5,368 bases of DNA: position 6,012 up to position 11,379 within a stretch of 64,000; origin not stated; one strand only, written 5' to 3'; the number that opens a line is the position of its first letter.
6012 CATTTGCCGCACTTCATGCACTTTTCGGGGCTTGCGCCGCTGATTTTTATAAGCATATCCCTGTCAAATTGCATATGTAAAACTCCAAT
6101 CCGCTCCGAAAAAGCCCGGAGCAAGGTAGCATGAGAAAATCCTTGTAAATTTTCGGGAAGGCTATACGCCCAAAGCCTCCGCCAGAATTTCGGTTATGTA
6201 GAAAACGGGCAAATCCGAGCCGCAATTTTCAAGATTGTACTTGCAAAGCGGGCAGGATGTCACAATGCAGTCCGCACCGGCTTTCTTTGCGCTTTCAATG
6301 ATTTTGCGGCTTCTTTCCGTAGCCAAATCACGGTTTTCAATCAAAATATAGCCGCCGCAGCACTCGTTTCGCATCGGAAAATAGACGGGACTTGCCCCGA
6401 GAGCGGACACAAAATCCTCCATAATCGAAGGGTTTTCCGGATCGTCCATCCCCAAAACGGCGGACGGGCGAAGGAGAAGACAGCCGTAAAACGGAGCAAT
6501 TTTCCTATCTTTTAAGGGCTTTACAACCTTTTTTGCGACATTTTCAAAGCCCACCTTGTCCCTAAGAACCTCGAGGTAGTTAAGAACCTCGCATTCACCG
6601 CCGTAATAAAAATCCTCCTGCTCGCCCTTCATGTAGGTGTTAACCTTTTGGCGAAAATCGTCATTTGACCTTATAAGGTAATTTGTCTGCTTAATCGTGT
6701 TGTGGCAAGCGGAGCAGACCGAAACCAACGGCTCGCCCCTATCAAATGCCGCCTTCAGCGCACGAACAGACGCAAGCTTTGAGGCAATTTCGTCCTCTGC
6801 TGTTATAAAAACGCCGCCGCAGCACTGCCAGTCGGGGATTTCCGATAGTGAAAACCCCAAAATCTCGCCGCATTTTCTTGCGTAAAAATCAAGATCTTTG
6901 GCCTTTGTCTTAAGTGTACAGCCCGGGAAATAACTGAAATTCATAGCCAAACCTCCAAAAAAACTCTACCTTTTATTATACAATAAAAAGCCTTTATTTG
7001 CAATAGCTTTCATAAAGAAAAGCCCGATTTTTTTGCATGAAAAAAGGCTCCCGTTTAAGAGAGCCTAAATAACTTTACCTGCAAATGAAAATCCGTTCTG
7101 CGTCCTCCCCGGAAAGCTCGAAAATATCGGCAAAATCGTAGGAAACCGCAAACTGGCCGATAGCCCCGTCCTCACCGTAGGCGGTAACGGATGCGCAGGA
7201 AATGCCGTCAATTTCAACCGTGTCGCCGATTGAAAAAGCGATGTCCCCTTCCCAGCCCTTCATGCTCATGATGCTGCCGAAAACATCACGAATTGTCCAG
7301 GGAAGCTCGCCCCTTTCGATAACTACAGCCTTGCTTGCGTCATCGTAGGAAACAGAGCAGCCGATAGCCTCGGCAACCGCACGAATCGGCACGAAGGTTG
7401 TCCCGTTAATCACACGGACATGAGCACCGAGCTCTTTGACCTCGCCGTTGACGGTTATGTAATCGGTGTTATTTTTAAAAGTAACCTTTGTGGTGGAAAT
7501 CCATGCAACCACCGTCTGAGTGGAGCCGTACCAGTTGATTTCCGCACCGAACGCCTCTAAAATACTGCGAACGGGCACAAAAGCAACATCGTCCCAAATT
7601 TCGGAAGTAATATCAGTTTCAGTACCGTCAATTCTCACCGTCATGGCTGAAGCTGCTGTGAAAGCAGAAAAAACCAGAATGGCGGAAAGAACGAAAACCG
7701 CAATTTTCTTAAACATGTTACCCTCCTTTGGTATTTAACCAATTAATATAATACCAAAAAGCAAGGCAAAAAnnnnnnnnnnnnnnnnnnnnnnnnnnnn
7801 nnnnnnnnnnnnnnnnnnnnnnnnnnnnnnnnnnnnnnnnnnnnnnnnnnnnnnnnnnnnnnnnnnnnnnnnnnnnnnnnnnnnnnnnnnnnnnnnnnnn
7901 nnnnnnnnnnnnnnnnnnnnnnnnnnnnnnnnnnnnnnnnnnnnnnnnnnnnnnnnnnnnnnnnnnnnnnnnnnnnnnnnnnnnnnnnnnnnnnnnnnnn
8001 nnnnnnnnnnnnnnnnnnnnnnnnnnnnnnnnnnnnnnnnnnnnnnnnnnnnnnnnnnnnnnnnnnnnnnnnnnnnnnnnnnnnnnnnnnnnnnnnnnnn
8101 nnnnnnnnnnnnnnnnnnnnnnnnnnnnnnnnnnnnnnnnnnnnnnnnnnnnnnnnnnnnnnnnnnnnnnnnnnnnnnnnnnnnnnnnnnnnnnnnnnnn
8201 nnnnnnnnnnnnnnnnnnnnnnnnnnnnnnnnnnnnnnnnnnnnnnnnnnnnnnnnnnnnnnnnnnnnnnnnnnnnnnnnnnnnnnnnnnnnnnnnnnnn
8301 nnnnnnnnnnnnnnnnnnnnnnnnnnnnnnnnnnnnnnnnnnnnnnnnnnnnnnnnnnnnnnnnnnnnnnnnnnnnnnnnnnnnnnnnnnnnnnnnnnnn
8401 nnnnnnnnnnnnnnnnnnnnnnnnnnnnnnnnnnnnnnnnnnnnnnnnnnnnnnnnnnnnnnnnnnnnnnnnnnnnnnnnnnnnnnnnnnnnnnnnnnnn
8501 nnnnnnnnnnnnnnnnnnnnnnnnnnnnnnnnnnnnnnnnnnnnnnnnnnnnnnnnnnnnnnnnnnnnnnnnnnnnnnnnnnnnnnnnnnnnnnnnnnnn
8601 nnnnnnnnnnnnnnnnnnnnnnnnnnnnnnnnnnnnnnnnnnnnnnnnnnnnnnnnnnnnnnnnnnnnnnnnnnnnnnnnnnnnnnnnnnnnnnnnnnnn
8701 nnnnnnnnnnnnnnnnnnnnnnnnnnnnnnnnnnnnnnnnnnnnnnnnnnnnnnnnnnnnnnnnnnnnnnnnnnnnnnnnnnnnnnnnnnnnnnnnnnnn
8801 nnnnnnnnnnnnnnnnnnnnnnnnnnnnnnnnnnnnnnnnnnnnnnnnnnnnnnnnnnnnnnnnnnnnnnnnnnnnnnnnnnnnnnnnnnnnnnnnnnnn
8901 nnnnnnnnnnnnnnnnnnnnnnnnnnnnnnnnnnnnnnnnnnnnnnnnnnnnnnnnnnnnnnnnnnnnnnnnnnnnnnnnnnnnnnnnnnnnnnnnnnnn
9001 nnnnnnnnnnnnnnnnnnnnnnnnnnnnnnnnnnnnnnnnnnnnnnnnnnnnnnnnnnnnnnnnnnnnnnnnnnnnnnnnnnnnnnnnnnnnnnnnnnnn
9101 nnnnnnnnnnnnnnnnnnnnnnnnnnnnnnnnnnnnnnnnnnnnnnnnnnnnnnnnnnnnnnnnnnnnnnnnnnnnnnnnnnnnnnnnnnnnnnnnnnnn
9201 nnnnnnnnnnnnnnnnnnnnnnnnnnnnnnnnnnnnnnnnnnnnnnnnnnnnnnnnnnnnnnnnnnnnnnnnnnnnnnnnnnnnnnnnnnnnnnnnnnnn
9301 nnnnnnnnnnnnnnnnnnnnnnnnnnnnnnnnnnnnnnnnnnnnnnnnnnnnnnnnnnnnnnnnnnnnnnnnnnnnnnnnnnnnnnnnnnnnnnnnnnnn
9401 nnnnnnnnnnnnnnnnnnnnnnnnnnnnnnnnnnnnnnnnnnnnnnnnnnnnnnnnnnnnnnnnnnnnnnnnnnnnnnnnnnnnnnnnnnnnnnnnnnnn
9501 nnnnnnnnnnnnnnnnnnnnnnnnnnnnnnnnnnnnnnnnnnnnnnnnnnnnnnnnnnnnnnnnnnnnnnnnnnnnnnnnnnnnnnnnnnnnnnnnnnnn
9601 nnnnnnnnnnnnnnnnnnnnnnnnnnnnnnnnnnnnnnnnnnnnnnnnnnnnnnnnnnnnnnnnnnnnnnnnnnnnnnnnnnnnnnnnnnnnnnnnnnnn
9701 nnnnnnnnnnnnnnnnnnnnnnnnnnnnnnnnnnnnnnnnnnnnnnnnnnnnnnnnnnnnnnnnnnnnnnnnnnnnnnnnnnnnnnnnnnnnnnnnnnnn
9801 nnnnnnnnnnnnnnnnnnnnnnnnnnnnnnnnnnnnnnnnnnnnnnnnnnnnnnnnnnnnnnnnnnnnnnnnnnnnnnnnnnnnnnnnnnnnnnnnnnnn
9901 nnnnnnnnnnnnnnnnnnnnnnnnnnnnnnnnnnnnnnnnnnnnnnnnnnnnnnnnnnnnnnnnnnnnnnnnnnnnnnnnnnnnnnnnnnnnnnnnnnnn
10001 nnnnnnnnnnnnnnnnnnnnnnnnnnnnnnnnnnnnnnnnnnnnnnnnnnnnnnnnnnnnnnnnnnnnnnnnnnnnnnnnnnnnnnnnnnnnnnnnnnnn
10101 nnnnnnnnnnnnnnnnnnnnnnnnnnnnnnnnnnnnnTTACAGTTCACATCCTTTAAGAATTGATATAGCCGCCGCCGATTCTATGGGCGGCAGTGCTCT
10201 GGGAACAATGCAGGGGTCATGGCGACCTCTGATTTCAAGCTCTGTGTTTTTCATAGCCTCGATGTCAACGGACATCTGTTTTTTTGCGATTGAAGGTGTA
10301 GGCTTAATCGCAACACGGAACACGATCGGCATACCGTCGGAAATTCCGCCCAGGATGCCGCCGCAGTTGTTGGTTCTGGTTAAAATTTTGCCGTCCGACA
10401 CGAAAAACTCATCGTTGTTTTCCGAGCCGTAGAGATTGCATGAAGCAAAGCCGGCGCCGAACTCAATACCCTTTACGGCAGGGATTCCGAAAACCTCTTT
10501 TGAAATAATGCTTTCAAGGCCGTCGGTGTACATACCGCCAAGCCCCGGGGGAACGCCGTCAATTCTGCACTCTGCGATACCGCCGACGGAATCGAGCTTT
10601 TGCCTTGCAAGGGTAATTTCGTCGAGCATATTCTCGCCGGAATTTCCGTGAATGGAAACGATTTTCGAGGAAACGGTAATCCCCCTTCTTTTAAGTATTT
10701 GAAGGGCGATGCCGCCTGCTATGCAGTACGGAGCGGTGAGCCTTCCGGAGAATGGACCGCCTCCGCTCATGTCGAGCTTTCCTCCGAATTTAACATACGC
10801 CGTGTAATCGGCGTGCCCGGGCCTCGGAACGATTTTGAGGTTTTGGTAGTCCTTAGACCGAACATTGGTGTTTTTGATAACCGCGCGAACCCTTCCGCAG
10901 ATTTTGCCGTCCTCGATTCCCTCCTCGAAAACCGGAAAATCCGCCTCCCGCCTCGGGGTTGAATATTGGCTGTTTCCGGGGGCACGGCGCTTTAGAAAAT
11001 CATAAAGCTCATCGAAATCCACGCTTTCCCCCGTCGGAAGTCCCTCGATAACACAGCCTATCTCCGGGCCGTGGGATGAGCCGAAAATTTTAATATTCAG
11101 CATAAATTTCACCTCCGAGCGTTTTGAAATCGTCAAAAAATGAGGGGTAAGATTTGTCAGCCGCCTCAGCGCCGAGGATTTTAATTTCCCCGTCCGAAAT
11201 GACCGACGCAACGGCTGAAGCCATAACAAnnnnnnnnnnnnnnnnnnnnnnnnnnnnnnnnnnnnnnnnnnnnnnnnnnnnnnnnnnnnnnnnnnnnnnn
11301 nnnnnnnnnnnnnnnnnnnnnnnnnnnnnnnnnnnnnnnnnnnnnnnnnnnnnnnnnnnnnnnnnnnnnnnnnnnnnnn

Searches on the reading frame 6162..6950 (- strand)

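Call 7: search_protein_families(library=ncbifam, proteins=[window:6162-6950:-], max_evalue=0.00001)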
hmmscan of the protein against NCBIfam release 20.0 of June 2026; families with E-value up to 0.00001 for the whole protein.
window:6162-6950:- (262 aa): 6 families
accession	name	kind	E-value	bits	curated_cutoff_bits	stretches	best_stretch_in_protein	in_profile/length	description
NF042965.1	MFR_anch_SdhE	equivalog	5.8e-45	154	500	1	4-241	2-233/282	8-methylmenaquinol:fumarate reductase membrane anchor subunit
TIGR03288.1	CoB_CoM_SS_B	equivalog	1.1e-40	139.7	345.15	1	5-241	2-238/290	CoB--CoM heterodisulfide reductase subunit B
NF041780.1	hetero_SS_HdrB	equivalog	6.1e-16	58.6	450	1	42-241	43-252/304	ferredoxin:CoB-CoM heterodisulfide reductase subunit HdrB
NF004898.0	PRK06259.1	equivalog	2e-10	39.9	385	1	193-259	414-487/488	fumarate reductase (CoM/CoB) subunit TfrB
NF008369.0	PRK11168.1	equivalog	3.2e-08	32.9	278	0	6-91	170-257/401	anaerobic glycerol-3-phosphate dehydrogenase subunit C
NF045670.1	quin_L_LdhH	equivalog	9e-08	30.8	800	0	173-241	481-552/706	L-lactate dehydrogenase (quinone) large subunit LdhH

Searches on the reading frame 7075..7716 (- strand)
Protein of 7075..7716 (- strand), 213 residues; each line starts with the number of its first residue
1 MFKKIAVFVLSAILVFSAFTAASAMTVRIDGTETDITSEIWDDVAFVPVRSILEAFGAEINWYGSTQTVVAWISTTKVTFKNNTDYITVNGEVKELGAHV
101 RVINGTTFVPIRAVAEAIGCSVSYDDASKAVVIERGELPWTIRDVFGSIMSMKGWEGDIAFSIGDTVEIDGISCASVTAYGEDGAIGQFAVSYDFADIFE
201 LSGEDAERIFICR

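Call 7: search_protein_families(library=ncbifam, proteins=[window:7075-7716:-], max_evalue=0.00001)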
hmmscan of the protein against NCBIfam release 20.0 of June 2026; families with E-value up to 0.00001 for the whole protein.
window:7075-7716:- (213 aa): 0 families

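Call 26: search_protein_families(library=ncbifam, proteins=[window:7075-7716:-], max_evalue=10)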
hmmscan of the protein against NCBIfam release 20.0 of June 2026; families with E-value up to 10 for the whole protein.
window:7075-7716:- (213 aa): 3 families
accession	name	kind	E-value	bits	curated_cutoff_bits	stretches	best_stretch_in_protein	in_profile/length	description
NF011285.0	PRK14696.1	equivalog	0.0062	14.7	1278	1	40-113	31-104/757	primary-amine oxidase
NF033939.0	DESULF_POR1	subfamily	0.029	13.1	250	1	3-43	2-41/454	outer membrane homotrimeric porin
NF045876.1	RnfG_DVU2794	exception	0.13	11.8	205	1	152-200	91-139/190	RnfABCDGE type electron transport complex subunit G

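Call 27: search_protein_families(library=pfam, proteins=[window:7075-7716:-], max_evalue=1)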
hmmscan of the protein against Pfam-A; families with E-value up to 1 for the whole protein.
window:7075-7716:- (213 aa): 2 families
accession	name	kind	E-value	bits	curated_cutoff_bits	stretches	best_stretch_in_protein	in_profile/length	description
PF07833.16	Cu_amine_oxidN1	-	2.5e-24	85.8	24.2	1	31-133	4-108/108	Copper amine oxidase N-terminal domain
PF10547.14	P22_AR_N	-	0.063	13.9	30.7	0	29-62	3-34/115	P22_AR N-terminal domain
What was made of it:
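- Tried and rejected: NCBIfam and Pfam scans of the leader peptides gave no family (calls 26, 27).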

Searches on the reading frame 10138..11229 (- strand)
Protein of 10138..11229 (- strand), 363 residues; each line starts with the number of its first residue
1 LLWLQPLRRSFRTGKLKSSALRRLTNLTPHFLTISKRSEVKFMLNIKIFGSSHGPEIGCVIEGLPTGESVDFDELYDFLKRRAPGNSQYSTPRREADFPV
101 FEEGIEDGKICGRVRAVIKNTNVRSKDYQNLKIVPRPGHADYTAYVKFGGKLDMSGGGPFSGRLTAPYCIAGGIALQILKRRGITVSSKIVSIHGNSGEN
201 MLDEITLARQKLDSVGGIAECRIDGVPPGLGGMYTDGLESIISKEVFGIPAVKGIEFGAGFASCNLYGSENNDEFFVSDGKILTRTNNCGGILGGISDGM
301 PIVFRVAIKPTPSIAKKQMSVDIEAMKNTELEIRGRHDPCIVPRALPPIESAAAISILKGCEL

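Call 7: search_protein_families(library=ncbifam, proteins=[window:10138-11229:-], max_evalue=0.00001)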
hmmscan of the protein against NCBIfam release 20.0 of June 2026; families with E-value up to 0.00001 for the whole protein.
window:10138-11229:- (363 aa): 3 families
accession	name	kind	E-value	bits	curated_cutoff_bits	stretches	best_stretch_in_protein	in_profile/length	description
NF003793.1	PRK05382.1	equivalog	7.8e-96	320.9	321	2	199-359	182-340/344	chorismate synthase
TIGR00033.1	aroC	equivalog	2.5e-90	303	212.2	2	195-357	179-340/351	chorismate synthase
NF009113.0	PRK12463.1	equivalog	1.1e-33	116.8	799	2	199-354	200-357/390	chorismate synthase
